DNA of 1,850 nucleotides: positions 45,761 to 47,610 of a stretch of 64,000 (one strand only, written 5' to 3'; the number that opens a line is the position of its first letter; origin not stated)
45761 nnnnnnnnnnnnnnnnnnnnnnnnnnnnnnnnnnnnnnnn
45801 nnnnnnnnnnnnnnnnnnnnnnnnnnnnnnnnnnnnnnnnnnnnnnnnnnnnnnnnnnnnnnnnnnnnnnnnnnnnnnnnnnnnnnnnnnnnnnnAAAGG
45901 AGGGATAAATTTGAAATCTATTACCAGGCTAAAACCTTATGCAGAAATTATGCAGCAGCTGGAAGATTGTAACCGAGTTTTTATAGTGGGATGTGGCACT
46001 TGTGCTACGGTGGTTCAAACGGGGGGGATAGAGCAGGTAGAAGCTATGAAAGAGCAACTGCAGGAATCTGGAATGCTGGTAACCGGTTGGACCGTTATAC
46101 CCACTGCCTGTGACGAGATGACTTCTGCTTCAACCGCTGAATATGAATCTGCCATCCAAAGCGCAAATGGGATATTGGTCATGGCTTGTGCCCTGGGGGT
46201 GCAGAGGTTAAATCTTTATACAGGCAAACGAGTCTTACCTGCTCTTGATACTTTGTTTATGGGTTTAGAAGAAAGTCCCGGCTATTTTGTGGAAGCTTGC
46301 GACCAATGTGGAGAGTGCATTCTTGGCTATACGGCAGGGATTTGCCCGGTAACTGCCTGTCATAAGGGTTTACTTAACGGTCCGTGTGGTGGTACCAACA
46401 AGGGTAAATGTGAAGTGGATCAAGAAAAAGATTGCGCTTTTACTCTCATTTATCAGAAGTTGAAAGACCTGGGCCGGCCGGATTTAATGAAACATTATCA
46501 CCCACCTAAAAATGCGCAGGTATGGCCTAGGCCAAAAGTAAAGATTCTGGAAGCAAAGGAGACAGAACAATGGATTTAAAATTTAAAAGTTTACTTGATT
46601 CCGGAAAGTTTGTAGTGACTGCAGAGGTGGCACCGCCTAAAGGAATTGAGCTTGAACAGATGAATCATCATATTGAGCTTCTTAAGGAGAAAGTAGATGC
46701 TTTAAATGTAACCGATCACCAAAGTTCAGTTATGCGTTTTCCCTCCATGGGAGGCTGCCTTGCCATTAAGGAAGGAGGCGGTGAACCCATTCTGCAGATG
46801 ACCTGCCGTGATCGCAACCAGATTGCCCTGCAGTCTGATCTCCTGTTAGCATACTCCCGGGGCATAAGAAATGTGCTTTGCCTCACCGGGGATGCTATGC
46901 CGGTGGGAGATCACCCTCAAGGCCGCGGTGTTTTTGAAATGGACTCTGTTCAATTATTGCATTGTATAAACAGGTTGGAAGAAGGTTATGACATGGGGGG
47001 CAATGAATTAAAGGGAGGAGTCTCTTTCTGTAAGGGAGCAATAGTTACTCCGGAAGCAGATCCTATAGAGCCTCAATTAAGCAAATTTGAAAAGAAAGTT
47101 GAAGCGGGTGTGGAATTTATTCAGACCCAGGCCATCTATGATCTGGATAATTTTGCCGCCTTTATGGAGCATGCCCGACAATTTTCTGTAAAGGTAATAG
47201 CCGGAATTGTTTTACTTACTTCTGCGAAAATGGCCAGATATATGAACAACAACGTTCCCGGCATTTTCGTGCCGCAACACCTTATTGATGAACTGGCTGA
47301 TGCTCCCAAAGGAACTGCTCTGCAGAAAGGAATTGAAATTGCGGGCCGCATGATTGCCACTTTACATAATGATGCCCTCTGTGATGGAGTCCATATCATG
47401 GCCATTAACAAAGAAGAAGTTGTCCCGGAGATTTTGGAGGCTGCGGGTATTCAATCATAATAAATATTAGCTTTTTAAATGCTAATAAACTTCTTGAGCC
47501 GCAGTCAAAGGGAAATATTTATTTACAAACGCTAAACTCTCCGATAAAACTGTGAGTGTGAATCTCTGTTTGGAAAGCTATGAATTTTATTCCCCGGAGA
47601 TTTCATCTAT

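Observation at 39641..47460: NuoG/FdhA-like + NuoE-like + NuoF::GltD fusion packed directly against metV-metF: candidate new type of methylene-THF reductase complex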

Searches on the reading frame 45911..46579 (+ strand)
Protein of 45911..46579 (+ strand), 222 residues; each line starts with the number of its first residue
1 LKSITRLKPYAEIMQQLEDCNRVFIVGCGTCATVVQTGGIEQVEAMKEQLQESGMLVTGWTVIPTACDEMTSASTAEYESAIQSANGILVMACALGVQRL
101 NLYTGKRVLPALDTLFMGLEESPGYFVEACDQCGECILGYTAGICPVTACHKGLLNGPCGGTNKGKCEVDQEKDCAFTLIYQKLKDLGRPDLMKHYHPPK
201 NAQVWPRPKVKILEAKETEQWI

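Call 3: search_protein_families(library=pfam, proteins=[window:45911-46579:+])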
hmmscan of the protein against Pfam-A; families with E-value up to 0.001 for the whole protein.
window:45911-46579:+ (222 aa): 1 family
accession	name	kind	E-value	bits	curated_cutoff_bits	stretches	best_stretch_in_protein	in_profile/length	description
PF12225.13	DUF5981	-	1.8e-34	117.8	23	1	110-202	2-94/95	Methylene-tetrahydrofolate reductase C terminal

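Call 31: search_solved_structures(query=window:45911-46579:+, max_evalue=0.01)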
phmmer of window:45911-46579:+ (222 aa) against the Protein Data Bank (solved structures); distinct sequences matched with E-value up to 0.01: 0.

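Call 44: find_homologous_proteins(query=window:45911-46579:+, max_evalue=1e-10)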
Query window:45911-46579:+ (222 aa): 5275 proteins with E <= 1e-10 among 5374 candidates; the best 120 are listed.
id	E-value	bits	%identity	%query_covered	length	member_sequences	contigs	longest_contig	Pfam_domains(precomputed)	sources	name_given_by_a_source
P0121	2.3e-149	513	100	100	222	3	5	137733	PF12225.14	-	-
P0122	3.5e-119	414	81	100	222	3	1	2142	PF12225.14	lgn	-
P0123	2.5e-118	412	79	100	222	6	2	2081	PF12225.14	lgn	-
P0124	6.8e-118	410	79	100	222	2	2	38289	PF12225.14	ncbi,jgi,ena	-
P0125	1.1e-117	409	79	100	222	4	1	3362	PF12225.14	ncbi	-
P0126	1.0e-114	400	76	100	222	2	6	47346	PF12225.14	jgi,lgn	-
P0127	6.7e-114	397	77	100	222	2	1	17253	PF12225.14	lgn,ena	-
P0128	1.6e-112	393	77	100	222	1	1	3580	PF12225.14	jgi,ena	-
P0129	1.9e-109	382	73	100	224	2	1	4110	PF12225.14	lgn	-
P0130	5.5e-109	381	75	99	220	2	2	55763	PF12225.14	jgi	-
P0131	5.9e-109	381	76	98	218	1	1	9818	PF12225.14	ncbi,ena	-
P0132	6.2e-109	381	75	97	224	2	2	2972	PF12225.14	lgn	-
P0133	2.7e-108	379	76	98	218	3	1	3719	PF12225.14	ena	-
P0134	3.9e-107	375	73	98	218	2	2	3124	PF12225.14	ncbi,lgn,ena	-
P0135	2.1e-105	369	71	100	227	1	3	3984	PF12225.14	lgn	-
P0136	9.1e-104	364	76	98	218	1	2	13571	PF12225.14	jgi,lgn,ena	-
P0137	1.3e-101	357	71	99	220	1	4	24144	PF12225.14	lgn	-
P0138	3.7e-101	355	71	98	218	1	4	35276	PF12225.14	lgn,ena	-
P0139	7.8e-101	354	67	100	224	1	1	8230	PF12225.14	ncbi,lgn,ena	-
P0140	1.0e-100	354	71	96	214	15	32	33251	PF12225.14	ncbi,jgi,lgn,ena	-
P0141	7.8e-100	351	68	98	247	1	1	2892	PF12225.14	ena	-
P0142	8.9e-100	351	68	98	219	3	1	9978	PF12225.14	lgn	-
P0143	2.7e-99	349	72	94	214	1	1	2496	PF12225.14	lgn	-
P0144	1.7e-98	347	70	96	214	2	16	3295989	PF12225.14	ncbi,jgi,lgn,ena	-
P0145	6.3e-98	345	68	96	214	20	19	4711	PF12225.14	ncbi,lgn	-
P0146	6.9e-98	345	70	94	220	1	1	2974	PF12225.14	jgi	jgi:hypothetical protein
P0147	1.2e-97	344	70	96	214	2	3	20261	PF12225.14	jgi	jgi:ferredoxin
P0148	1.3e-97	344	68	96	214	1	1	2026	PF12225.14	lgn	-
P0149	1.9e-97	343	70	95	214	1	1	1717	PF12225.14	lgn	-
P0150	2.1e-97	343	68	96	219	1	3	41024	PF12225.14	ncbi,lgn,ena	-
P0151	2.1e-97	343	70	94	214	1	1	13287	PF12225.14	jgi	-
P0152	2.1e-97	343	71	94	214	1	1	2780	PF12225.14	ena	-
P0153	2.6e-97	343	71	95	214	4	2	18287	PF12225.14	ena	-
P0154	2.7e-97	343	70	95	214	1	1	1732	PF12225.14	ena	-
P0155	3.4e-97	342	71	94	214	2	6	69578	PF12225.14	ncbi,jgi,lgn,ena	-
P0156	3.4e-97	342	70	96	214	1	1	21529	PF12225.14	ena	-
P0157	4.1e-97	342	70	95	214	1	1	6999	PF12225.14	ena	-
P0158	4.4e-97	342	70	95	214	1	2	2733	PF12225.14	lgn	-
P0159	4.7e-97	342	69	95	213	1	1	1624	PF12225.14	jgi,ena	-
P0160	4.8e-97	342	69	95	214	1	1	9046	PF12225.14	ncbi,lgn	-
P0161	5.0e-97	342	71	94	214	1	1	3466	PF12225.14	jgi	jgi:ferredoxin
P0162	5.3e-97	342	69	96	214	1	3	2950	PF12225.14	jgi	-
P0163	5.4e-97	342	70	94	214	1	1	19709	PF12225.14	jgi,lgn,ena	-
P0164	5.5e-97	342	71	94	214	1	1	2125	PF12225.14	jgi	jgi:ferredoxin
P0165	7.9e-97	341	70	95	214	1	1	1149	PF12225.14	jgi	-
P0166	8.8e-97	341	68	95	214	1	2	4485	PF12225.14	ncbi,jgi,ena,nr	ncbi:MAG TPA: methylenetetrahydrofolate reductase C-terminal domain-containing protein [Dehalococcoi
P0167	8.9e-97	341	70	95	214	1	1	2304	PF12225.14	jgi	-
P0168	9.7e-97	341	69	96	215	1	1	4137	PF12225.14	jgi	-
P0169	1.0e-96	341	69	95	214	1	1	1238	PF12225.14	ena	-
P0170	1.1e-96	341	70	95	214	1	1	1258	PF12225.14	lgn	-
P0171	1.3e-96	341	69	96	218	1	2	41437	PF12225.14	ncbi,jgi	-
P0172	1.3e-96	341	70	96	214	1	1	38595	PF12225.14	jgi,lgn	-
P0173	1.5e-96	340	70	95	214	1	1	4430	PF12225.14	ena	-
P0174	1.8e-96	340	70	95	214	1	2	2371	PF12225.14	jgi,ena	-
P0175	1.8e-96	340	70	94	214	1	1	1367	PF12225.14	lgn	-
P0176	2.0e-96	340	69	95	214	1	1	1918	PF12225.14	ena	-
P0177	2.1e-96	340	70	95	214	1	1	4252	PF12225.14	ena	-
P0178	2.1e-96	340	70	96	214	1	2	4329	PF12225.14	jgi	-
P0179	2.5e-96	340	70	94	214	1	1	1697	PF12225.14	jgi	jgi:ferredoxin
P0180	2.6e-96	340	70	96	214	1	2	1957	PF12225.14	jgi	-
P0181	2.6e-96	340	70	94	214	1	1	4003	PF12225.14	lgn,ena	-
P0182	2.7e-96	339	68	95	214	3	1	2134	PF12225.14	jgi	jgi:hypothetical protein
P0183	3.0e-96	339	70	94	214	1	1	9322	PF12225.14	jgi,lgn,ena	-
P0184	3.1e-96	339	69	95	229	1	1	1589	PF12225.14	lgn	-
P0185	3.1e-96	339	70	95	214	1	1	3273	PF12225.14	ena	-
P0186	3.3e-96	339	70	95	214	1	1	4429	PF12225.14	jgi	-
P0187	3.3e-96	339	70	94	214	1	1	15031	PF12225.14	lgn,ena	-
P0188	3.4e-96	339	69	96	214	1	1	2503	PF12225.14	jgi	-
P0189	3.5e-96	339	69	95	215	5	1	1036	PF12225.14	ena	-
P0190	3.6e-96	339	69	96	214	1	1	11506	PF12225.14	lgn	-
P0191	5.1e-96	339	70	95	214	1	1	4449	PF12225.14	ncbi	-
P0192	5.3e-96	339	70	94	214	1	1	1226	PF12225.14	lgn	-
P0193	5.5e-96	338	69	94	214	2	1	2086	PF12225.14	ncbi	-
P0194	5.6e-96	338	68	94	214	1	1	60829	PF12225.14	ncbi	ncbi:MAG: methylenetetrahydrofolate reductase C-terminal domain-containing protein [Chloroflexota ba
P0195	5.9e-96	338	70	94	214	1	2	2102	PF12225.14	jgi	jgi:ferredoxin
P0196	6.0e-96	338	70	95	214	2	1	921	PF12225.14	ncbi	-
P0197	6.0e-96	338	70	96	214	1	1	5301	PF12225.14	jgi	-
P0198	7.2e-96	338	69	95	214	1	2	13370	PF12225.14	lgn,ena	-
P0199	7.3e-96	338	70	94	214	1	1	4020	PF12225.14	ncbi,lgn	ncbi:MAG: methylenetetrahydrofolate reductase C-terminal domain-containing protein [Dehalococcoidia 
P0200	7.8e-96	338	69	95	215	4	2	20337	PF12225.14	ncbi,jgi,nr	ncbi:MAG: 5,10-methylenetetrahydrofolate reductase [Dethiobacter sp.]|jgi:ferredoxin|nr:MAG: 5,10-me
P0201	8.4e-96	338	70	95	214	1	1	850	PF12225.14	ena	-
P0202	9.4e-96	338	69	95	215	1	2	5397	PF12225.14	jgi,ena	-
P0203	9.8e-96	338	68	96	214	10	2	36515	PF12225.14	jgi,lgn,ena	-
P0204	9.9e-96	338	69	96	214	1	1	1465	PF12225.14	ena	-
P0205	1.0e-95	338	69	96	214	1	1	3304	PF12225.14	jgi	-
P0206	1.1e-95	338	69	96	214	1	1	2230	PF12225.14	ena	-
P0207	1.1e-95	338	69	94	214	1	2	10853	PF12225.14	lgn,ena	-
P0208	1.2e-95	337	70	95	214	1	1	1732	PF12225.14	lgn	-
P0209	1.2e-95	337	67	96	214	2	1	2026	PF12225.14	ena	-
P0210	1.2e-95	337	70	94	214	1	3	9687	PF12225.14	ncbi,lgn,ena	ncbi:MAG: methylenetetrahydrofolate reductase C-terminal domain-containing protein [Dehalococcoidia 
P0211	1.3e-95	337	68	96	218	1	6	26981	PF12225.14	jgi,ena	-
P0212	1.3e-95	337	68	96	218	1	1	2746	PF12225.14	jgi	-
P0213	1.3e-95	337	69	95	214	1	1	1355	PF12225.14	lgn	-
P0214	1.4e-95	337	69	95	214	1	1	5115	PF12225.14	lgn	-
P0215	1.4e-95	337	69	94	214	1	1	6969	PF12225.14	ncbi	-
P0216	1.4e-95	337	67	94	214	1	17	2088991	PF12225.14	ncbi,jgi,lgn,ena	-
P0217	1.5e-95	337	69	95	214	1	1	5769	PF12225.14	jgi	-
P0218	1.5e-95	337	70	94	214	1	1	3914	PF12225.14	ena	-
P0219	1.5e-95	337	69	96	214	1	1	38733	PF12225.14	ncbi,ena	-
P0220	1.6e-95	337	67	95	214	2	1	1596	PF12225.14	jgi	jgi:ferredoxin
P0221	1.6e-95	337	67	96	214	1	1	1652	PF12225.14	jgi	-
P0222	1.6e-95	337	69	94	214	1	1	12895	PF12225.14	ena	-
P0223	1.7e-95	337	69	95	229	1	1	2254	PF12225.14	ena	-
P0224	1.7e-95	337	68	96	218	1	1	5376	PF12225.14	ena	-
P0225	1.7e-95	337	69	96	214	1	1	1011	PF12225.14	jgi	-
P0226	1.8e-95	337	69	94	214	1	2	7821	PF12225.14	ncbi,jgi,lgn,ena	jgi:ferredoxin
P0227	1.8e-95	337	69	95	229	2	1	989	PF12225.14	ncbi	-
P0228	1.8e-95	337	69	94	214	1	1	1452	PF12225.14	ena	-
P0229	2.1e-95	337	70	95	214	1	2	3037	PF12225.14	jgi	jgi:ferredoxin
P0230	2.1e-95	337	67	94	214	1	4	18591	PF12225.14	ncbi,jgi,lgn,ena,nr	ncbi:MAG: 5,10-methylenetetrahydrofolate reductase [Firmicutes bacterium]|jgi:ferredoxin|nr:5,10-met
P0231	2.1e-95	337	69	94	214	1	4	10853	PF12225.14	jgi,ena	-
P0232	2.1e-95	337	69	94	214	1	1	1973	PF12225.14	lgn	-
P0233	2.1e-95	337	68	96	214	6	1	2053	PF12225.14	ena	-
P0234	2.2e-95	337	67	94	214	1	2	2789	PF12225.14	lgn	-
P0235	2.5e-95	336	69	95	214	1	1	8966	PF12225.14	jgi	jgi:hypothetical protein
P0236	2.7e-95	336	68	94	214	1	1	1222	PF12225.14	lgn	-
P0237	2.7e-95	336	67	94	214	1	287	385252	PF12225.14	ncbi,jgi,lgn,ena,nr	ncbi:MAG: methylenetetrahydrofolate reductase C-terminal domain-containing protein [Dethiobacteria b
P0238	2.8e-95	336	67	96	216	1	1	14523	PF12225.14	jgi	jgi:ferredoxin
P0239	3.4e-95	336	69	95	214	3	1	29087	PF12225.14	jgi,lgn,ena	-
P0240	3.5e-95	336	69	94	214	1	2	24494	PF12225.14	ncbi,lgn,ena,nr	ncbi:MAG: methylenetetrahydrofolate reductase C-terminal domain-containing protein [Dehalococcoidia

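Call 45: find_encoding_contigs(protein=P0144, flank=9000, max_places=2)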
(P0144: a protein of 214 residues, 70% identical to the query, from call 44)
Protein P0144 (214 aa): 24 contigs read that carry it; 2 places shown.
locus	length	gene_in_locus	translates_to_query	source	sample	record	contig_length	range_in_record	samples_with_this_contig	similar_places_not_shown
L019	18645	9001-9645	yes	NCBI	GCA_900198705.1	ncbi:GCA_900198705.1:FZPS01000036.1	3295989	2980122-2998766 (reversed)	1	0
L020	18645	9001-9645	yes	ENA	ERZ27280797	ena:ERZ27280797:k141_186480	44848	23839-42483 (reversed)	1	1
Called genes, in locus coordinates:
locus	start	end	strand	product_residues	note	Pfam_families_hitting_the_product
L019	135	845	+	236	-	PF00072:Response_reg, PF00486:Trans_reg_C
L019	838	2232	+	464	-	PF00672:HAMP, PF00512:HisKA, PF02518:HATPase_c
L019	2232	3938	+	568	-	-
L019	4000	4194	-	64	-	-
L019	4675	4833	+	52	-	-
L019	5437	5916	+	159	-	PF01257:2Fe-2S_thioredx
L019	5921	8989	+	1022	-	PF01512:Complex1_51K, PF10531:SLBB (weak), PF10589:NADH_4Fe-4S, PF14691:Fer4_20, PF01266:DAO (weak), PF07992:Pyr_redox_2, PF13450:NAD_binding_8, PF13738:Pyr_redox_3, +3 more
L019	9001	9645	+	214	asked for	PF12225:DUF5981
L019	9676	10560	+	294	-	PF02219:MTHFR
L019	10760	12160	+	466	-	PF01547:SBP_bac_1, PF13416:SBP_bac_8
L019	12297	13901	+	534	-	PF00196:GerE, PF08281:Sigma70_r4_2 (weak)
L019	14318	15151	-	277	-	PF02645:DegV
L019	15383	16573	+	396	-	PF01757:Acyl_transf_3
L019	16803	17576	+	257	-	PF03466:LysR_substrate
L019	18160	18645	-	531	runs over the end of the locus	PF00389:2-Hacid_dh, PF03446:NAD_binding_2 (faint), PF02826:2-Hacid_dh_C, PF19304:PGDH_inter, PF01842:ACT, PF22629:ACT_AHAS_ss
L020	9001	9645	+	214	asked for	PF12225:DUF5981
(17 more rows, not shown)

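Call 46: find_encoding_contigs(protein=P0216, flank=9000, max_places=2)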
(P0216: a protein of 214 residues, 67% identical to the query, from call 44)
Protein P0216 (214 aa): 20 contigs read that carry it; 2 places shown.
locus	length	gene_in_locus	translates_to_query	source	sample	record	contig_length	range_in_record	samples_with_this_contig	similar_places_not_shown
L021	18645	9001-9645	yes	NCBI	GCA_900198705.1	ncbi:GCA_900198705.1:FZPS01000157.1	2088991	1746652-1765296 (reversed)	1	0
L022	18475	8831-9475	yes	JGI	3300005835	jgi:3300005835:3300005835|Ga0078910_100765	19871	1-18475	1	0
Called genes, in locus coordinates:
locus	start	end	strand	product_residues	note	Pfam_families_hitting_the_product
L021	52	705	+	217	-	PF00072:Response_reg, PF00196:GerE, PF08281:Sigma70_r4_2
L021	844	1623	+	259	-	PF00072:Response_reg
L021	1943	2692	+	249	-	PF00072:Response_reg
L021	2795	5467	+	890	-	PF13510:Fer2_4, PF10588:NADH-G_4Fe-4S_3, PF22117:Fer4_Nqo3, PF12838:Fer4_7, PF13187:Fer4_9, PF04879:Molybdop_Fe4S4, PF00384:Molybdopterin, PF01568:Molydop_binding, +2 more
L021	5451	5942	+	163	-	PF01257:2Fe-2S_thioredx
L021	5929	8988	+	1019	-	PF01257:2Fe-2S_thioredx (weak), PF01512:Complex1_51K, PF10589:NADH_4Fe-4S, PF14691:Fer4_20, PF01266:DAO (weak), PF07992:Pyr_redox_2, PF13450:NAD_binding_8, PF13738:Pyr_redox_3 (weak), +3 more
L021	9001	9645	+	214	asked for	PF12225:DUF5981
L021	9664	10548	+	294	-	PF02219:MTHFR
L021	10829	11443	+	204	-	-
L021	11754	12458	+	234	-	PF02224:Cytidylate_kin, PF13189:Cytidylate_kin2, PF13238:AAA_18 (faint), PF01202:SKI (faint), PF13207:AAA_17 (weak)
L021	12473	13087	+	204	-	PF01553:Acyltransferase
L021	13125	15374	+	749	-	PF02401:LYTB, PF00575:S1, PF13509:S1_2 (faint), PF21710:Spt6_S1 (faint), PF24685:OB_RRP5_4th (faint), PF00575:S1, PF23459:S1_RRP5 (weak)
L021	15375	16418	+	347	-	PF01070:FMN_dh, PF01645:Glu_synthase (weak)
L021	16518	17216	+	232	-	PF07758:DUF1614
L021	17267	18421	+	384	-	PF07454:SpoIIP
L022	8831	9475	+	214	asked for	PF12225:DUF5981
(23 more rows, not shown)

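Call 79: search_protein_families(library=ncbifam, proteins=[window:45911-46579:+], max_evalue=1e-10)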
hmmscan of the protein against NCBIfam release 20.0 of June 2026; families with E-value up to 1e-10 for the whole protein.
window:45911-46579:+ (222 aa): 0 families

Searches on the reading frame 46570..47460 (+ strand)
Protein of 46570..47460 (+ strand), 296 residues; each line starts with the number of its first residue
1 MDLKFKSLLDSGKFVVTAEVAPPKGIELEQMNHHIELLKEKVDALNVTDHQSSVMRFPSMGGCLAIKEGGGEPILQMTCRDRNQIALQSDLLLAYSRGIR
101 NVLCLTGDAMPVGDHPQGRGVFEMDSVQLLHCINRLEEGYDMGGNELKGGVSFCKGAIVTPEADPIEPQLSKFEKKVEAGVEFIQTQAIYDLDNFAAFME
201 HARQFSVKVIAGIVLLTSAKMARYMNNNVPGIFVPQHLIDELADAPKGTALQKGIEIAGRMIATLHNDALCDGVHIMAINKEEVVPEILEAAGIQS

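Call 3: search_protein_families(library=pfam, proteins=[window:46570-47460:+])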
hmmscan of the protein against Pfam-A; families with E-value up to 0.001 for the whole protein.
window:46570-47460:+ (296 aa): 1 family
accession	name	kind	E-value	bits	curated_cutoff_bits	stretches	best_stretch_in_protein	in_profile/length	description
PF02219.23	MTHFR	-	2.8e-43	148.8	24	1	4-293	1-287/287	Methylenetetrahydrofolate reductase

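Call 32: search_solved_structures(query=window:46570-47460:+, max_evalue=0.00001)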
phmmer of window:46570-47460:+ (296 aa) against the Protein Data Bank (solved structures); distinct sequences matched with E-value up to 0.00001: 16.
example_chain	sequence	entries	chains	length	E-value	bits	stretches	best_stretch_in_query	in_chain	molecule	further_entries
1v93_A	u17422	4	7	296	2.6e-16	63.4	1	17-295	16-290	5,10-Methylenetetrahydrofolate reductase | Methylenetetrahydrofolate reductase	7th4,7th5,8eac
3apt_A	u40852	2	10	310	3.1e-16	63.2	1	17-294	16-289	Methylenetetrahydrofolate reductase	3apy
6fcx_A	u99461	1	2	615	5.8e-12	49.1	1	62-294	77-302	Methylenetetrahydrofolate reductase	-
8qa4_A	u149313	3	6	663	6.5e-12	49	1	63-294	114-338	Methylenetetrahydrofolate reductase (NADPH)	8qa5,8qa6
2fmn_A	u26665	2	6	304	1.7e-09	41.1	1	11-294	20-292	5,10-methylenetetrahydrofolate reductase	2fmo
3fst_A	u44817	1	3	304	4.2e-09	39.8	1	11-294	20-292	5,10-methylenetetrahydrofolate reductase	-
1zp3_A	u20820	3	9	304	6.1e-09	39.2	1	11-294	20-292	5,10-methylenetetrahydrofolate reductase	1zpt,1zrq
6fnu_A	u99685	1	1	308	8.1e-09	38.8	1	75-288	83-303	Methylenetetrahydrofolate reductase 1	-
3fsu_A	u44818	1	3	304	1e-08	38.5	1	11-294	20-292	5,10-methylenetetrahydrofolate reductase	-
1b5t_A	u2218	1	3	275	1.2e-08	38.3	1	13-294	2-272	PROTEIN (METHYLENETETRAHYDROFOLATE REDUCTASE)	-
5ume_A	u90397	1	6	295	1.5e-08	38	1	13-294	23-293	5,10-methylenetetrahydrofolate reductase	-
1zp4_A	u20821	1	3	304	1.5e-08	37.9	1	11-294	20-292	5,10-methylenetetrahydrofolate reductase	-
6pey_A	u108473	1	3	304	4.4e-08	36.4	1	11-294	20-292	Methylenetetrahydrofolate reductase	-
7rml_A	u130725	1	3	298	2.1e-07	34.2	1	12-294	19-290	5,10-methylenetetrahydrofolate reductase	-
8uy2_A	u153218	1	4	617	2.3e-06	30.8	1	70-227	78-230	Methylenetetrahydrofolate reductase-like protein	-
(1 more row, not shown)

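Call 79: search_protein_families(library=ncbifam, proteins=[window:46570-47460:+], max_evalue=1e-10)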
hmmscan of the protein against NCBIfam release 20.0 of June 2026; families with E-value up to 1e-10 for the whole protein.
window:46570-47460:+ (296 aa): 3 families
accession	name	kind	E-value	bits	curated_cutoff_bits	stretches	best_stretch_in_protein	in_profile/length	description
NF006396.0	PRK08645.1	equivalog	1.3e-66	225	453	1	5-290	314-600/611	bifunctional homocysteine S-methyltransferase/methylenetetrahydrofolate reductase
TIGR00676.1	fadh2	equivalog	8.4e-23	81.1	293.7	1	18-291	3-273/275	methylenetetrahydrofolate reductase [NAD(P)H]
TIGR00677.1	fadh2_euk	equivalog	4.3e-20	72.2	310.05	1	72-294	61-277/281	methylenetetrahydrofolate reductase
